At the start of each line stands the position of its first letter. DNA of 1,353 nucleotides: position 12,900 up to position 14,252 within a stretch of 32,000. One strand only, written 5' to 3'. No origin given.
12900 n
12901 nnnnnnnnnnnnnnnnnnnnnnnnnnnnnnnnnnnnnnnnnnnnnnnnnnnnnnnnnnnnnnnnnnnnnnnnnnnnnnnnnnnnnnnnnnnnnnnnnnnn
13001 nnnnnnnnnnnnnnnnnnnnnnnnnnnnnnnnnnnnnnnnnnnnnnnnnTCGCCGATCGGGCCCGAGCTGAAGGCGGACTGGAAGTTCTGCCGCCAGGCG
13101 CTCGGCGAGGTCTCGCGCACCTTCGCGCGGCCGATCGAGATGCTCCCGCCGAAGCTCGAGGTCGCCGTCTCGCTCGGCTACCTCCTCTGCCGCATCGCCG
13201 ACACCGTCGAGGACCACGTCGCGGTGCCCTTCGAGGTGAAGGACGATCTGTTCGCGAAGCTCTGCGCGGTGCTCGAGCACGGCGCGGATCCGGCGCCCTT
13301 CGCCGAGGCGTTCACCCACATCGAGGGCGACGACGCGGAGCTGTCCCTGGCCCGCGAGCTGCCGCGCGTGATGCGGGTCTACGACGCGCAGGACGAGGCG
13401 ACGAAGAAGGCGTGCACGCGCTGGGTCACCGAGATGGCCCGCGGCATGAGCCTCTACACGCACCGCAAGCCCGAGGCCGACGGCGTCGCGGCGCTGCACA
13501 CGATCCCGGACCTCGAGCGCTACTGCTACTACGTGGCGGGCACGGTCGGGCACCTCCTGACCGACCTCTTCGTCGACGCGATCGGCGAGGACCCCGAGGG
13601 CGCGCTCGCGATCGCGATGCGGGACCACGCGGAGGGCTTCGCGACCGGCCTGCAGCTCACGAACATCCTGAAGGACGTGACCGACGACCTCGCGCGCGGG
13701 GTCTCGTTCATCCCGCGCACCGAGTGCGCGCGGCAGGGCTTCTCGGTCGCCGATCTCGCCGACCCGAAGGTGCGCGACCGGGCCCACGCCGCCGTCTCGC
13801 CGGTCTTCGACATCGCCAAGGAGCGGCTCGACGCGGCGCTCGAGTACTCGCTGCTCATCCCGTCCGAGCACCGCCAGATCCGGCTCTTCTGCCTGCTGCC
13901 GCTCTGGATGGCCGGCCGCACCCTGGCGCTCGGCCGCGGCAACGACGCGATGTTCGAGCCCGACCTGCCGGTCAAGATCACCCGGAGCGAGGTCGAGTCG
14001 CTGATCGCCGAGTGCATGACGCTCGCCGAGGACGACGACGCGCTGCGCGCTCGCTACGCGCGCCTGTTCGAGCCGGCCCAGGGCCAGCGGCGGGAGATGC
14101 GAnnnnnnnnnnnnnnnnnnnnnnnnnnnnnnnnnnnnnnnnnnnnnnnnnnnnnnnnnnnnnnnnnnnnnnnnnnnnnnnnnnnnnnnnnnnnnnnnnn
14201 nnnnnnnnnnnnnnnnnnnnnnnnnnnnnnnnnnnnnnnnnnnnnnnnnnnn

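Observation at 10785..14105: Three-domain polypeptide: squalene epoxidase + cyclase-type helical-repeat domain + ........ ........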

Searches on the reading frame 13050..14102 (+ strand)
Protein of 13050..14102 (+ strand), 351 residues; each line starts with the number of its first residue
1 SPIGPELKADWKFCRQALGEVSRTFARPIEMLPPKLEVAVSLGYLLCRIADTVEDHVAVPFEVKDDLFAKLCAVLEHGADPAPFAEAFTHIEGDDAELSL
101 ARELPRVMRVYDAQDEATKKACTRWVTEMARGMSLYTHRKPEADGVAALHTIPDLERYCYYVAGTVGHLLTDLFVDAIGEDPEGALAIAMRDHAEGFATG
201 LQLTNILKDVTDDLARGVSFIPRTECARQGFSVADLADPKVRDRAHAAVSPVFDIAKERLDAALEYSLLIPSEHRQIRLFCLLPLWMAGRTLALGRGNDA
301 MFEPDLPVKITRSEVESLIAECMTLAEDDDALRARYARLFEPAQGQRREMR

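Call 32: search_solved_structures(query=window:13050-14102:+, max_evalue=0.00001, show_alignments=1)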
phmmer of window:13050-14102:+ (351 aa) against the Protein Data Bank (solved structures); distinct sequences matched with E-value up to 0.00001: 18.
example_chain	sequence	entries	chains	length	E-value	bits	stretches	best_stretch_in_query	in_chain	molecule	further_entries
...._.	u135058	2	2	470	6.4e-24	88.1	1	12-338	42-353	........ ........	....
3asx_A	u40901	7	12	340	3.8e-17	65.8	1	7-321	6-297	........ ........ | Squalene synthetase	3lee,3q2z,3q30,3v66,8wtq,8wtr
3vj8_A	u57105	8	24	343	3.8e-17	65.8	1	7-321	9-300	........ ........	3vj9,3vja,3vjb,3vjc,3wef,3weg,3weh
1ezf_A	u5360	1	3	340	7.3e-17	64.9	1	10-321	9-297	FARNESYL-DIPHOSPHATE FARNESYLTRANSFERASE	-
3wek_A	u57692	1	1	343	2.4e-16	63.2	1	7-321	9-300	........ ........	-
3wc9_A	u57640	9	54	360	3.3e-16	62.7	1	7-311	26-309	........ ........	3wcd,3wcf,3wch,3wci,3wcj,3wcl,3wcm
3wcb_A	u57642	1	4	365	4.3e-16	62.4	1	10-313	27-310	Farnesyltransferase, putative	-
3wca_A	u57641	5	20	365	4.3e-16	62.3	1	10-313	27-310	Farnesyltransferase, putative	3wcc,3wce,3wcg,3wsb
3wej_A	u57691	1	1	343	4.5e-16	62.3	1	7-321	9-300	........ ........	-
3wei_A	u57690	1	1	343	6.7e-16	61.7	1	7-321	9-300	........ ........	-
5iys_A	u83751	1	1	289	1.6e-10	44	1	137-272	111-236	Phytoene synthase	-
8is6_A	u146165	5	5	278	1.7e-10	44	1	149-243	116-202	CrtM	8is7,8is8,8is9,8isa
4hd1_A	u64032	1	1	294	9.7e-07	31.6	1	151-282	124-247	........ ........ HpnC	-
3vjd_A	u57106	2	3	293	3.1e-06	29.9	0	150-223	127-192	Dehydro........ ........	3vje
4f6v_A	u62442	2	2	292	3.1e-06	29.9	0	150-223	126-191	Dehydro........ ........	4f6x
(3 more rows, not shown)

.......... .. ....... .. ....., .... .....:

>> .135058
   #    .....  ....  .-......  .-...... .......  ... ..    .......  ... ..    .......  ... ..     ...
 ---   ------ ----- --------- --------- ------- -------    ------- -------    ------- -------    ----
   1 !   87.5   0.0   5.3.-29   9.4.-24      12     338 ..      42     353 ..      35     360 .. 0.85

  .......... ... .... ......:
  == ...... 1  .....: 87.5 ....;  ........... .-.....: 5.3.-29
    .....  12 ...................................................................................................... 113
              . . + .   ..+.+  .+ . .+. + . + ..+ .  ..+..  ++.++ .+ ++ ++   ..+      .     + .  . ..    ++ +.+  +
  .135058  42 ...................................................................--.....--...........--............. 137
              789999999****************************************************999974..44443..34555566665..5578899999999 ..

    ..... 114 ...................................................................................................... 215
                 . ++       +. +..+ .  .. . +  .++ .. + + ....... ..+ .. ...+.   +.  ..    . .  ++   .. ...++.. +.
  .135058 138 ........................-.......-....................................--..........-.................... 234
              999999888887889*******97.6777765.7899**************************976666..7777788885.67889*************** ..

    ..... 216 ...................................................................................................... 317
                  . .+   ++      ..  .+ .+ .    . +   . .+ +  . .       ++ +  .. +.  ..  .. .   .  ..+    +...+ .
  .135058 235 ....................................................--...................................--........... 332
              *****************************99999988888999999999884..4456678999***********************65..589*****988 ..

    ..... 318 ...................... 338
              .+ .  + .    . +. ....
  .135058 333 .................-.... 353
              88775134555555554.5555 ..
